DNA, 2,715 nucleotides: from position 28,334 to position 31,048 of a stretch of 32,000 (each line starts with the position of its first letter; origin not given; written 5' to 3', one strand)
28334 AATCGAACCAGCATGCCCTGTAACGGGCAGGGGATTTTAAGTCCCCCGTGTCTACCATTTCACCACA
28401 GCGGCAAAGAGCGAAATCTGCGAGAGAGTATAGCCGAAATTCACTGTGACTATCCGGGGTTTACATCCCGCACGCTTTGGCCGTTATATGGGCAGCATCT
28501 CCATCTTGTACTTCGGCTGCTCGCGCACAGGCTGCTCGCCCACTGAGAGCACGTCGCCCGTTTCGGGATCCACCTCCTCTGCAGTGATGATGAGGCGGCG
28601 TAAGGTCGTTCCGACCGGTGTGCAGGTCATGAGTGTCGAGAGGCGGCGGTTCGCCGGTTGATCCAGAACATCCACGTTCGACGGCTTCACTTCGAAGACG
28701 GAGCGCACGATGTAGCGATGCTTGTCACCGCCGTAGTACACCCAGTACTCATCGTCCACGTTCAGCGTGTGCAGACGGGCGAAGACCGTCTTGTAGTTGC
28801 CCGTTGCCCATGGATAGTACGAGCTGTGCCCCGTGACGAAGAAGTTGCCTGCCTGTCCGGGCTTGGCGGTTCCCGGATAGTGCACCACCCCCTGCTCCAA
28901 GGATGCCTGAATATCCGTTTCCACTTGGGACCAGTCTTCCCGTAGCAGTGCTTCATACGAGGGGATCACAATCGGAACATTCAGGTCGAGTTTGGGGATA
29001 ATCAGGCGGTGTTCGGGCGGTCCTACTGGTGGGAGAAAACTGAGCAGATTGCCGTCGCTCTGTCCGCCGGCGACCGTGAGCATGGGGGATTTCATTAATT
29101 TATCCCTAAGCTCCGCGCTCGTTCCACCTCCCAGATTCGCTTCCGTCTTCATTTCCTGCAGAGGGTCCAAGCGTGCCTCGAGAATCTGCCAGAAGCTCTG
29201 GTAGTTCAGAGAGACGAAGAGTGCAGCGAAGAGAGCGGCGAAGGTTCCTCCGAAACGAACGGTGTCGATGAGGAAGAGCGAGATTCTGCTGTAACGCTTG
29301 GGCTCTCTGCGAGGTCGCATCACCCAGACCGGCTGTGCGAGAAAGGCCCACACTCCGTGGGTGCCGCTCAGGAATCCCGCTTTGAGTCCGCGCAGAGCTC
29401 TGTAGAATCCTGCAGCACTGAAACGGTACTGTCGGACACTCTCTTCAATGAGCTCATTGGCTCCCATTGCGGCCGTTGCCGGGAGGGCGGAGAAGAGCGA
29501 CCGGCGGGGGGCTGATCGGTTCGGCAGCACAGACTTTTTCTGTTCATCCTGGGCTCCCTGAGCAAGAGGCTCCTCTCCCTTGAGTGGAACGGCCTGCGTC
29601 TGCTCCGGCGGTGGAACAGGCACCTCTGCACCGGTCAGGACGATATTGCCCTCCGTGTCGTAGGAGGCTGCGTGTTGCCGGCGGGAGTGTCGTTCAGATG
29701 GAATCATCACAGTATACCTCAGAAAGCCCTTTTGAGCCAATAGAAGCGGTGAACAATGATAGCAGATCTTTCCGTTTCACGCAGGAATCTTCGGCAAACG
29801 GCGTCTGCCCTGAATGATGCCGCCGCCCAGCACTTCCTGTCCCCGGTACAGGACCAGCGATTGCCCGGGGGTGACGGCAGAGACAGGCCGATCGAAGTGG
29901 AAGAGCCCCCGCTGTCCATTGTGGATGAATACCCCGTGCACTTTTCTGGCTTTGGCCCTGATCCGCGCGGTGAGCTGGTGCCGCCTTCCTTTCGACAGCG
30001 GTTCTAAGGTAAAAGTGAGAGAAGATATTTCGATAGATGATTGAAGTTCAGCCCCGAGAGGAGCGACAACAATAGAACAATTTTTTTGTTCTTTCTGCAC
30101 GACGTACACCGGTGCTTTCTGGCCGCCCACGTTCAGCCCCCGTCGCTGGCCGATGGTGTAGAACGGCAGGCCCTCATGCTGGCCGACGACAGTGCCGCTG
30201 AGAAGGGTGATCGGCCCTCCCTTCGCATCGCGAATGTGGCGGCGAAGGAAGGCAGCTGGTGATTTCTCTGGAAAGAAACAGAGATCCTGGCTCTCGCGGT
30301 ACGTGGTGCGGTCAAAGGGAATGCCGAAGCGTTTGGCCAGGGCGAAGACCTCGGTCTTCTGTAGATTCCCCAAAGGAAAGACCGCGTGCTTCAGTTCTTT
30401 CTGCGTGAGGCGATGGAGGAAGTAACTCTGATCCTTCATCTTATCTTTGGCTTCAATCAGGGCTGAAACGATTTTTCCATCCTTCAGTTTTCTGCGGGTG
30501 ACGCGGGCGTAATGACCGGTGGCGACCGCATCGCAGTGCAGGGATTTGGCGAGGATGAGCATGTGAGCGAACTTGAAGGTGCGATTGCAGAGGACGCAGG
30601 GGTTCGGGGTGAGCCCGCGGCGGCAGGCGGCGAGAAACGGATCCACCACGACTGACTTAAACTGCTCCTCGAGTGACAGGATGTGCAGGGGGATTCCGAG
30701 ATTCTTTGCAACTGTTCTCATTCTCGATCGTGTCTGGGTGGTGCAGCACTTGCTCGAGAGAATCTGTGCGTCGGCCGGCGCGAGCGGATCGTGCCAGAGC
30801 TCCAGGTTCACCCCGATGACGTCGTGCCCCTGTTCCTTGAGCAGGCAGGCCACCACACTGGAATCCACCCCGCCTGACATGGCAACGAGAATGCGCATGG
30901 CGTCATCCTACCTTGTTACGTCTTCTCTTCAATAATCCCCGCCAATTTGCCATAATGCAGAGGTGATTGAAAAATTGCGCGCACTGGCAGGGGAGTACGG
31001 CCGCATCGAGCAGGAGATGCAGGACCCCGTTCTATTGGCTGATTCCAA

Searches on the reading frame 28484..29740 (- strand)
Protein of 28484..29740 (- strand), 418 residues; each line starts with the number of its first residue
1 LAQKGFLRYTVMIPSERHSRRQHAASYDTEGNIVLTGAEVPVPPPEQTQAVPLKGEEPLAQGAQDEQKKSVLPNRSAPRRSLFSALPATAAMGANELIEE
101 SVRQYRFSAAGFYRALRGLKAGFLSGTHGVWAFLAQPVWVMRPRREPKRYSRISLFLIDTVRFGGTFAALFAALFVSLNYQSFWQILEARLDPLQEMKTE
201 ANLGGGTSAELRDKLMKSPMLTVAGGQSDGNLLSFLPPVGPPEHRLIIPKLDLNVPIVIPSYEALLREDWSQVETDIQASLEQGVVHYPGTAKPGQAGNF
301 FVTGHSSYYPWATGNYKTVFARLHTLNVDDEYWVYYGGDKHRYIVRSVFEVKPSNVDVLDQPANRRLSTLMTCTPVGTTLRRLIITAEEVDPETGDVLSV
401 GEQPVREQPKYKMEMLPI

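Call 11: search_protein_families(library=pfam, proteins=[window:28484-29740:-], max_evalue=0.01)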
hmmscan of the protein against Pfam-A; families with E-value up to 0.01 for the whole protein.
window:28484-29740:- (418 aa): 1 family
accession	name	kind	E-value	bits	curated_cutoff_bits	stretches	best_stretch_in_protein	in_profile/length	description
PF04203.18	Sortase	-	2.4e-23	82.7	26.6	1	247-390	2-125/125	Sortase domain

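Call 72: search_protein_families(library=ncbifam, proteins=[window:28484-29740:-], max_evalue=0.01)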
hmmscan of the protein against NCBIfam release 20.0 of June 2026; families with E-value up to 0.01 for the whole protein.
window:28484-29740:- (418 aa): 6 families
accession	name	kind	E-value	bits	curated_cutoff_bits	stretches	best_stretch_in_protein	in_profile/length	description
NF033745.1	class_C_sortase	subfamily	1.1e-15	58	160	1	278-388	113-219/220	class C sortase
TIGR01076.1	sortase_fam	subfamily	1.9e-13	50.3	39.35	1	279-390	21-128/136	sortase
NF033747.1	class_E_sortase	subfamily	4.3e-13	49.6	160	1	274-390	89-206/211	class E sortase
NF033746.1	class_D_sortase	subfamily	1.9e-10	40.7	165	1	272-390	24-134/135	class D sortase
NF058671.1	sortase_SrtD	exception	3.2e-10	40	140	1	278-388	84-186/187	class D sortase, LPxTATN-specific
NF033748.1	class_F_sortase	subfamily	0.0064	16.1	166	1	282-354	44-112/155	class F sortase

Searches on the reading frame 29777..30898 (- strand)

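Call 11: search_protein_families(library=pfam, proteins=[window:29777-30898:-], max_evalue=0.01)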
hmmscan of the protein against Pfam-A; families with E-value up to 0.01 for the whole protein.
window:29777-30898:- (373 aa): 8 families
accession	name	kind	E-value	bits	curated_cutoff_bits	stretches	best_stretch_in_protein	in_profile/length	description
PF03054.22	tRNA_Me_trans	-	7.7e-65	218.8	20.6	1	1-210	1-201/202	tRNA methyl transferase HUP domain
PF20259.3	tRNA_Me_trans_M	-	2e-19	69.3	27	1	216-279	2-65/66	tRNA methyl transferase PRC-barrel domain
PF20258.4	tRNA_Me_trans_C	-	5.3e-14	52.7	20.6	1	291-362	6-77/77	Aminomethyltransferase beta-barrel domain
PF02540.23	NAD_synthase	-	1.5e-06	28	21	0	3-37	21-43/242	NAD synthase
PF06508.19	QueC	-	3.7e-05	23.8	22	0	3-31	2-30/210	Queuosine biosynthesis protein QueC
PF02568.20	ThiI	-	0.0006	19.9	20.5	0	3-134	6-122/197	Thiamine biosynthesis protein (ThiI)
PF00733.27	Asn_synthase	-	0.0027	17.8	21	1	5-26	22-44/354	Asparagine synthase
PF00764.25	Arginosuc_synth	-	0.0043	17.5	27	0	2-35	1-35/162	Arginosuccinate synthase N-terminal HUP domain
